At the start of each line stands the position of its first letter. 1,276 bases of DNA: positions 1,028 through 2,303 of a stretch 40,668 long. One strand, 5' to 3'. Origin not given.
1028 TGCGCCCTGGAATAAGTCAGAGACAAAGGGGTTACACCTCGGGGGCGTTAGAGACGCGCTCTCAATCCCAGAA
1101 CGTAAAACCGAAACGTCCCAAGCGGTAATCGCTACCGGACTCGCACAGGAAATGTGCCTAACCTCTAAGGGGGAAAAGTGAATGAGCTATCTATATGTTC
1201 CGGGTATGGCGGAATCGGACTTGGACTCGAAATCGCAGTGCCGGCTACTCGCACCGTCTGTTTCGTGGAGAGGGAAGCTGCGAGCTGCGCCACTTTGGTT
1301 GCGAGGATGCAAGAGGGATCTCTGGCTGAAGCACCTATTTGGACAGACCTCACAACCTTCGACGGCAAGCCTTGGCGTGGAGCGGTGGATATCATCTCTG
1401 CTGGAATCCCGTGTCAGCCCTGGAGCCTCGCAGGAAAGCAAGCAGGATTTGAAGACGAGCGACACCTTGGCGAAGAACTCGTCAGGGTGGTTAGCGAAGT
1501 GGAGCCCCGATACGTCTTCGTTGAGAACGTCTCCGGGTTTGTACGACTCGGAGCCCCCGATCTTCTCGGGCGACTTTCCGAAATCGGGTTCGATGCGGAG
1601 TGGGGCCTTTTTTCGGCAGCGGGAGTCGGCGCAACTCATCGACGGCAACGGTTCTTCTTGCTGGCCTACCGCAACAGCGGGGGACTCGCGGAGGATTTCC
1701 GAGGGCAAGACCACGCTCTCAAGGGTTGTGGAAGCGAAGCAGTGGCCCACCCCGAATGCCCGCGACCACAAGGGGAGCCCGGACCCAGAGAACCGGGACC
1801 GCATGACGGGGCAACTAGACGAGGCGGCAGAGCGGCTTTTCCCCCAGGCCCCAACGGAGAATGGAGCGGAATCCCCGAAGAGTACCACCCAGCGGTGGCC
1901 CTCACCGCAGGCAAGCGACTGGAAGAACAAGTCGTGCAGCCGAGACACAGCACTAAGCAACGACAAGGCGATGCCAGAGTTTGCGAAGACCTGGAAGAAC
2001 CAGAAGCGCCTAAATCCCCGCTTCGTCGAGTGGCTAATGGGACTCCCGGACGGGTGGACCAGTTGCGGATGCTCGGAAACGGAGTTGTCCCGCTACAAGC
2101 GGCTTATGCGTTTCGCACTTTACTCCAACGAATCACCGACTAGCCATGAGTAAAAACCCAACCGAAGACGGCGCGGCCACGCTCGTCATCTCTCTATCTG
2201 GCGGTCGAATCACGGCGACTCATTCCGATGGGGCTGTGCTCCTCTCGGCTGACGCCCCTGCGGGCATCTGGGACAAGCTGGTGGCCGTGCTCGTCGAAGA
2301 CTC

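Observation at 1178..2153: Two co-extensive ~320-codon ORFs in +1 register across the cytosine methyltransferase gene, with methyltransferase motifs split between the frames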

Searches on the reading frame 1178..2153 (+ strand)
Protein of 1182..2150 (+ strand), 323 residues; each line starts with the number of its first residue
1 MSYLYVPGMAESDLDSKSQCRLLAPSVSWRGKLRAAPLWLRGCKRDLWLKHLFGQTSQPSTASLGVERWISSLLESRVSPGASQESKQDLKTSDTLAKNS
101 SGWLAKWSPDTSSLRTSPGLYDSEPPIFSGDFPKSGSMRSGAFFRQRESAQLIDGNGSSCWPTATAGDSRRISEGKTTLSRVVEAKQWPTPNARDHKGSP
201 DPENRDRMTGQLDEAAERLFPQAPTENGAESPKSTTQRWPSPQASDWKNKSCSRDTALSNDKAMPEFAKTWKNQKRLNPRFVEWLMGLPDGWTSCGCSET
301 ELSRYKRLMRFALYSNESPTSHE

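Call 3: search_protein_families(library=pfam, proteins=[window:1178-2143:+, window:1182-2153:+], max_evalue=1)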
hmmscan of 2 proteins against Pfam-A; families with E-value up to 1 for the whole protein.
window:1178-2143:+ (321 aa): 2 families
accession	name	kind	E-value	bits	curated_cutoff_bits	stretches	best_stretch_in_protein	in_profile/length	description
PF00145.23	DNA_methylase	-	3.1e-29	102.9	22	1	2-168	2-165/324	C-5 cytosine-specific DNA methylase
PF00051.23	Kringle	-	0.24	12.2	34.3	1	62-87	5-30/79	Kringle domain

window:1182-2153:+ (323 aa): 1 family
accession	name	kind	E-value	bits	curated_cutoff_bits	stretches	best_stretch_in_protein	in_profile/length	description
PF00145.23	DNA_methylase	-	0.21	11.4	22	1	193-295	189-296/324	C-5 cytosine-specific DNA methylase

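Call 4: search_protein_families(library=phrogs, proteins=[window:1178-2143:+, window:1182-2153:+], max_evalue=0.01)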
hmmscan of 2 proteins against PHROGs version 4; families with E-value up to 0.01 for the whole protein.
window:1178-2143:+ (321 aa): 8 families
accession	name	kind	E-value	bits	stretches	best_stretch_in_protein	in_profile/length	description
phrog_363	-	other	2.5e-54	185.6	1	1-315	54-312/327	DNA methyltransferase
phrog_29583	-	other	3.7e-37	129.2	2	4-166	9-191/468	DNA methyltransferase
phrog_116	-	other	6e-37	128.4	1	4-176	211-384/779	DNA methyltransferase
phrog_32758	-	other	3.5e-13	50.6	1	130-171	9-50/154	DNA methyltransferase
phrog_1008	-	other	4.1e-05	24.1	1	292-318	294-320/329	DNA methyltransferase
phrog_10223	-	other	7.7e-05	23.7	1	280-317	65-102/103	DNA methyltransferase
phrog_5999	-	other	0.00036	21.5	1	8-89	10-88/109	DNA methyltransferase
phrog_864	-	DNA, RNA and nucleotide metabolism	0.0027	17.2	1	68-149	694-780/1064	DNA primase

window:1182-2153:+ (323 aa): 5 families
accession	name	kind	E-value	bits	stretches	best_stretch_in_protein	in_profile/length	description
phrog_1008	-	other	8.7e-31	108.5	1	81-306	50-296/329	DNA methyltransferase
phrog_27243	-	unknown function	1.3e-15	58.8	1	259-316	162-219/248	-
phrog_31772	-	other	2.7e-07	31.9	1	273-305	108-142/145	DNA methyltransferase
phrog_26627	-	unknown function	2.6e-05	25.4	1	263-300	20-58/71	-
phrog_10223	-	other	0.00019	22.4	1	264-294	30-59/103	DNA methyltransferase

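Call 33: find_homologous_proteins(query=window:1182-2150:+, max_evalue=0.00001)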
Query window:1182-2150:+ (323 aa): 263 proteins with E <= 0.00001 among 1432 candidates; the best 120 are listed.
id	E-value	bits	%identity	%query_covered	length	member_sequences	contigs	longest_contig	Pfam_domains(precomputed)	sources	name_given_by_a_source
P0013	6.2e-169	580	100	80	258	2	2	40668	-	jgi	jgi:hypothetical protein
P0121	2.6e-124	433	55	100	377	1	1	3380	-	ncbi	-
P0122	1.7e-106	374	61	98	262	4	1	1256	-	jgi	-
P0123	1.3e-84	303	52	98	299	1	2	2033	-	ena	-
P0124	1.6e-80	289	53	99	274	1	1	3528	-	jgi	-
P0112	8.9e-71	257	69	42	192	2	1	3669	-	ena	-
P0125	6.9e-70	254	48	98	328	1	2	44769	-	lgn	-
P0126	1.4e-67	247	41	97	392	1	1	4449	-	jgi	jgi:hypothetical protein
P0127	5.7e-65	238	53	62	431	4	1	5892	-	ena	-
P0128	1.0e-60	224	55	73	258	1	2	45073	-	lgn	-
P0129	1.7e-53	200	45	97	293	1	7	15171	-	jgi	jgi:hypothetical protein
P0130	3.6e-53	199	44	98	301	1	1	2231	-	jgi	jgi:hypothetical protein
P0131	5.9e-48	182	40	91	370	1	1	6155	-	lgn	-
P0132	3.7e-47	179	39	98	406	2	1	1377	-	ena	-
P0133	6.3e-47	179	50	61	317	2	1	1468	-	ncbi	-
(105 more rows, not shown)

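Call 47: find_encoding_contigs(protein=P0125, flank=1500, max_places=3)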
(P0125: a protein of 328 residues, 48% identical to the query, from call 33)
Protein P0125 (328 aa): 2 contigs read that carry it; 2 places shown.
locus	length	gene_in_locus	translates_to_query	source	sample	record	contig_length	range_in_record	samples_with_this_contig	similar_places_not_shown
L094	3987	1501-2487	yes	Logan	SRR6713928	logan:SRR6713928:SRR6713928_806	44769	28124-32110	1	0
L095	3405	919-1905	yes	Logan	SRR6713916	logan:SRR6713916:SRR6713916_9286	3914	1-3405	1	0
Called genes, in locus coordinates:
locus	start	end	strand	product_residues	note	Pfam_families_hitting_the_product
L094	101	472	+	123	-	PF10686:YAcAr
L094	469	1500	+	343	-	-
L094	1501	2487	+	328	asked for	-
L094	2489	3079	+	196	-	-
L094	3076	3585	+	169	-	-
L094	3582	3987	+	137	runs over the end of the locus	-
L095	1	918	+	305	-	?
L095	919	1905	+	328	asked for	-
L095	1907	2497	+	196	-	-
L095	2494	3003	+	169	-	-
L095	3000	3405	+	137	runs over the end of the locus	-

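Call 48: predict_structure(alignment_id=A2)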
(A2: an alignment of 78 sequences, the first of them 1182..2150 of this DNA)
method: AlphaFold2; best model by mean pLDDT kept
length: 323 residues; sequences in the alignment: 78
mean_pLDDT: 61.5   pTM: 0.25
mean pLDDT of the five models: 61.5, 61.1, 60.3, 60.3, 59.6
residues with pLDDT >= 90: 17; 70-90: 94; 50-70: 93; < 50: 119
segments of 3 or more residues with pLDDT < 50: 1-21, 80-104, 116-118, 154-162, 167-171, 177-179, 181-186, 220-244, 251-261
pLDDT, mean of each block of 10 residues (from residue 1): 40 44 72 89 87 63 66 63 43 39 56 55 72 82 79 50 48 50 49 58 71 66 44 40 47 45 54 77 91 63 84 81 65
secondary structure, 60 per line:
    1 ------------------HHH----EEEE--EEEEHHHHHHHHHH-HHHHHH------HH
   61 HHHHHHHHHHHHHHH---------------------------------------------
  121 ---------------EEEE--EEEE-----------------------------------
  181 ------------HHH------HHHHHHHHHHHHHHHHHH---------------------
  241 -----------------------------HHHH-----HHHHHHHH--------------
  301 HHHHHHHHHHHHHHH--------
elements in order: E26-29 E32-35 H36-45 H47-52 H59-75 E136-139 E142-145 H202-219 H270-273 H279-286 H301-315

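Call 51: search_solved_structures(query=A2, max_evalue=10, show_alignments=3)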
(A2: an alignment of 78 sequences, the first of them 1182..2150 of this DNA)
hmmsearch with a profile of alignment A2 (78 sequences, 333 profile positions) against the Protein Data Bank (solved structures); distinct sequences matched with E-value up to 10: 17.
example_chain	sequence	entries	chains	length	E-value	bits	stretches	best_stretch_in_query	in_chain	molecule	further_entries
2vtu_J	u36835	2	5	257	0.0002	24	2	61-87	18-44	MS2 COAT PROTEIN | COAT PROTEIN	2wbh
9oh5_A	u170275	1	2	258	0.00045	22.8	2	61-87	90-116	MS2 CPM58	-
4zor_A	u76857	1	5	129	0.18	14.3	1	61-88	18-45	Coat protein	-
8y3t_A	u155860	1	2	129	0.19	14.2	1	61-93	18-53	Capsid protein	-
1aq4_A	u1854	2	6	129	0.19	14.2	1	61-92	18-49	PROTEIN(BACTERIOPHAGE MS2 COAT PROTEIN) | BACTERIOPHAGE MS2 CAPSID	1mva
8y3v_A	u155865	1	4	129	0.19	14.2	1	61-93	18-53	Capsid protein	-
8y3n_A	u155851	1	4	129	0.2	14.2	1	61-93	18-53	Capsid protein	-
1bms_A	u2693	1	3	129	0.27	13.7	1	61-93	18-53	BACTERIOPHAGE MS2 CAPSID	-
1aq3_A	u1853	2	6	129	0.28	13.6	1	61-94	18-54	PROTEIN (BACTERIOPHAGE MS2 COAT PROTEIN) | BACTERIOPHAGE MS2 CAPSID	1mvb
1mst_A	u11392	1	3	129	0.29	13.6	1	61-87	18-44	BACTERIOPHAGE MS2 CAPSID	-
2bny_A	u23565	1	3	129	0.29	13.6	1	61-87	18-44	MS2 COAT PROTEIN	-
2bq5_A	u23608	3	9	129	0.29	13.6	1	61-87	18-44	COAT PROTEIN | MS2 COAT PROTEIN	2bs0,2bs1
2b2d_A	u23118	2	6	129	0.3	13.6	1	61-87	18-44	Coat protein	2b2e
1zse_A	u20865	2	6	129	0.3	13.6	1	61-87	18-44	Coat protein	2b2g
1u1y_A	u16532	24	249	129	0.3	13.6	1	61-87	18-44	Coat protein | PROTEIN (BACTERIOPHAGE MS2 COAT PROTEIN) | PROTEIN (RNA BACTERIOPHAGE MS2 COAT PROTEIN)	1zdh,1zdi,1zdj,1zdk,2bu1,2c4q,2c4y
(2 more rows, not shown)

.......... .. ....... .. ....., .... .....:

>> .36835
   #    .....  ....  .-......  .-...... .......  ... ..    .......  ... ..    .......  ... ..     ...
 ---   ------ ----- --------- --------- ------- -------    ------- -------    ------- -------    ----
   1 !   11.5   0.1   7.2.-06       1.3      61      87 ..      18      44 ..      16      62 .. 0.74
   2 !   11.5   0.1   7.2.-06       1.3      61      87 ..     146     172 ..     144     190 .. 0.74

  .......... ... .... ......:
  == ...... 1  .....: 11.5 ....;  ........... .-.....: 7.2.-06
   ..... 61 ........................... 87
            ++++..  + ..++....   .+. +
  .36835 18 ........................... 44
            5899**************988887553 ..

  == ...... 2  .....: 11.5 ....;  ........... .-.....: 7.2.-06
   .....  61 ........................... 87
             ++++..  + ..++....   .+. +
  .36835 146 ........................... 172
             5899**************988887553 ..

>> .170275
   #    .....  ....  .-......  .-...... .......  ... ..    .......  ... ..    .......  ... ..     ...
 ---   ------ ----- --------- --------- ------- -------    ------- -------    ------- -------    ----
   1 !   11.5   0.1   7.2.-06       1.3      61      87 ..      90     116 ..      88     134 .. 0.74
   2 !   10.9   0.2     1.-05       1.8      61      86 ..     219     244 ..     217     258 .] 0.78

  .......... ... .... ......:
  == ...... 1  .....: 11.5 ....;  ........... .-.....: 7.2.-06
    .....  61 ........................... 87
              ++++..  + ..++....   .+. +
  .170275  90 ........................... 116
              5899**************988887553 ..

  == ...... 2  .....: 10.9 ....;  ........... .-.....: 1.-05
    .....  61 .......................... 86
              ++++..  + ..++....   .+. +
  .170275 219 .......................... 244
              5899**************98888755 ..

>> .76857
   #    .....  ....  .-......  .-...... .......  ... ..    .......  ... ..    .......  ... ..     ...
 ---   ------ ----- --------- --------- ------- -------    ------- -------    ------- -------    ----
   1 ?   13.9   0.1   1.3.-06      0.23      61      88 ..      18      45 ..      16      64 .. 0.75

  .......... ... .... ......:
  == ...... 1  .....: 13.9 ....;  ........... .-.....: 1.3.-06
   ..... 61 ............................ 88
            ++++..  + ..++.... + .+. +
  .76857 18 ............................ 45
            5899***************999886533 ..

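Call 52: search_protein_families(library=pfam, alignment_id=A2, max_evalue=1)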
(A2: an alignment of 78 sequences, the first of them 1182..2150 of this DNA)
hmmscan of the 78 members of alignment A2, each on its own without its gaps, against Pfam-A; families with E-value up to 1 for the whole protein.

A. member 1, window:1182-2150:+ (323 aa): 1 family
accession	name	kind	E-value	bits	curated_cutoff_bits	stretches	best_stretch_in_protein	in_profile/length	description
PF00145.23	DNA_methylase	-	0.21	11.4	22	1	193-295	189-296/324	C-5 cytosine-specific DNA methylase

B. families by the number of members that match (of 78 scanned): 13 families
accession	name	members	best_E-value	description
PF00145.23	DNA_methylase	2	0.21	C-5 cytosine-specific DNA methylase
PF12667.13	NigD_N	1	0.025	NigD-like N-terminal OB domain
PF18879.6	EspA_EspE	1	0.031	EspA/EspE family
PF08621.15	RPAP1_N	1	0.043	RPAP1-like, N-terminal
PF14244.12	Retrotran_gag_3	1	0.071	gag-polypeptide of LTR copia-type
PF06441.18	EHN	1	0.081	Epoxide hydrolase N terminus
PF11394.13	Tla3_N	1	0.09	Type VI lipase adapter protein Tla3, N-terminal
PF24996.1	NANM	1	0.13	N-acetylneuraminate epimerase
PF12848.13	ABC_tran_Xtn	1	0.15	ABC transporter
PF04625.18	DEC-1_N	1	0.19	DEC-1 protein, N-terminal region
PF23088.1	DUF7047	1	0.19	Domain of unknown function (DUF7047)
PF17705.6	DUF5551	1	0.36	Family of unknown function (DUF5551)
PF07267.16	Nucleo_P87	1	0.45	Nucleopolyhedrovirus capsid protein P87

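Call 68: find_encoding_contigs(protein=P0121, flank=1500, max_places=2)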
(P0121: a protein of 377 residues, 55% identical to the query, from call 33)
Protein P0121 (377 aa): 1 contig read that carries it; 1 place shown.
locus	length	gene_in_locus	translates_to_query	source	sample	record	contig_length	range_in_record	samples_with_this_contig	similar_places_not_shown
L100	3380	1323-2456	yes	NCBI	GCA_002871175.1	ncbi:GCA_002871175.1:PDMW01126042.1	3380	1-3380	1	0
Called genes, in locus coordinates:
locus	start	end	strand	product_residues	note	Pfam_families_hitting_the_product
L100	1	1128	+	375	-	?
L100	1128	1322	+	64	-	-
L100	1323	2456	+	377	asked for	-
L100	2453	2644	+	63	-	-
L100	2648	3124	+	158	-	PF05866:RusA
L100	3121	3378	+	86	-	?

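Call 78: search_protein_representatives(alignment_id=A2)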
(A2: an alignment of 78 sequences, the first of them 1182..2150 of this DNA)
Query: 78 sequences, 333 profile positions. Proteins with E-value up to 0.001 (for the whole library): 48902; up to 1e-10: 35901; up to 1e-30: 10218. The best 150 are listed.
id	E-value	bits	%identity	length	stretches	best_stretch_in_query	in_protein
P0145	7.7e-109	380.4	-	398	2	2-231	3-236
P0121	1.7e-108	379.2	-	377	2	1-212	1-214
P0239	8.4e-107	373.7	-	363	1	1-315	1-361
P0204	1.4e-106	372.9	-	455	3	1-246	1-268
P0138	3.0e-106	371.9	-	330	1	1-320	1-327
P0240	3.7e-106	371.6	-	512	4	1-246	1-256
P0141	7.3e-105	367.3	-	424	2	8-241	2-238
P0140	2.2e-104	365.7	-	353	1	1-306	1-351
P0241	2.4e-104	365.7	-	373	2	2-240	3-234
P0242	1.0e-103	363.6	-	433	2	1-240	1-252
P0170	1.0e-103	363.5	-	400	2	1-236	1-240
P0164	1.6e-103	362.9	-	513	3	2-242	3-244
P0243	1.7e-103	362.8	-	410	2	1-215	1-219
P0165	3.1e-103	362.0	-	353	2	2-241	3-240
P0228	3.7e-103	361.7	-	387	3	1-235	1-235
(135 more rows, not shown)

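Call 84: search_dna_similar(query=window:1178-2140:+, collection=plasmids, mode=protein, max_rows=25)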
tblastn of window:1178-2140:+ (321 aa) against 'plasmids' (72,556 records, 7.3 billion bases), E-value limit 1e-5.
Records with a match: 614; places in all: 662; records where one place covers at least 80% of the query: 3.
Best place of each record, by identity: <60% 614.
By first word of the organism name: Clostridium 112; Enterococcus 45; Escherichia 37; Klebsiella 37; Bacillus 35; Salmonella 27; Acinetobacter 22; Vibrio 17; Xanthomonas 17; Nostoc 15; and 118 more.
By predicted mobility (MOB-suite, as given by PLSDB): non-mobilizable 275; mobilizable 260; conjugative 79.
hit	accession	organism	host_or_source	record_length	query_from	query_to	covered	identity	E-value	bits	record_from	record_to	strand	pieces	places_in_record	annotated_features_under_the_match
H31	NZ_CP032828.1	Sphingomonas paeninsulae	whole organism,soil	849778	1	315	98%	36.8%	4e-45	171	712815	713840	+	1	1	hypothetical protein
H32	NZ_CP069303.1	Shinella sp. PSBB067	monoisolate,Minnesota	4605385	4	175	54%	54.7%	5e-51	188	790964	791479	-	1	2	none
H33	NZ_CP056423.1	Citrobacter sp. RHBSTW-00524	culture,Wastewater effluent sample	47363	38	310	85%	30.5%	2e-12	76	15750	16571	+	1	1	DNA cytosine methyltransferase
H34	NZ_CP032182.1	Citrobacter freundii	-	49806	38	304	83%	30.2%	6e-12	74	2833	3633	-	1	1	DNA cytosine methyltransferase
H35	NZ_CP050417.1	Acinetobacter baumannii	Homo sapiens,Pus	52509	1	163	51%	44.5%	1e-37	149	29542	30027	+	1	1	DNA cytosine methyltransferase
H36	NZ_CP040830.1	Paenibacillus polymyxa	Potato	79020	1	164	51%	40.5%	6e-26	115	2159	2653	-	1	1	DNA cytosine methyltransferase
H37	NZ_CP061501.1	Roseicitreum antarcticum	Intertidal sediment,Sandy intertidal ...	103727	22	164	45%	46.2%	8e-30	126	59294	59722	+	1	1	none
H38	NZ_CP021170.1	Paenibacillus bovis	mixed culture,yak milk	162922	1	166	52%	39.7%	1e-26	117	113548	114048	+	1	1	none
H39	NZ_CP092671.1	Leptospira interrogans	Homo sapiens,blood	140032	25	169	45%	45.2%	9e-30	126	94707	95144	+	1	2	DNA cytosine methyltransferase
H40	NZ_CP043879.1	Leptospira interrogans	Homo sapiens,cell culture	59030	25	167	45%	45.8%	3e-31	130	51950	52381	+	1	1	DNA cytosine methyltransferase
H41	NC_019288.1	Paracoccus aestuarii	-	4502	1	174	54%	37.1%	4e-24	110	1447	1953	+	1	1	DNA cytosine methyltransferase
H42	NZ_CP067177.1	Paracoccus aestuarii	cell culture,isolated from tidal flat ...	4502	1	174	54%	37.1%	4e-24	110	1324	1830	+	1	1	DNA cytosine methyltransferase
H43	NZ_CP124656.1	Pseudomonas aeruginosa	Homo sapiens,Wound/Abscess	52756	1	164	51%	38.2%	8e-19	94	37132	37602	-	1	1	hypothetical protein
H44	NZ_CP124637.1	Pseudomonas aeruginosa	Homo sapiens,Wound/Abscess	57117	1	164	51%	38.2%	8e-19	94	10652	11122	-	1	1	hypothetical protein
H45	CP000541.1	Acidovorax sp. JS42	-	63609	1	167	52%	36.8%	1e-22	105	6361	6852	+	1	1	DNA-cytosine methyltransferase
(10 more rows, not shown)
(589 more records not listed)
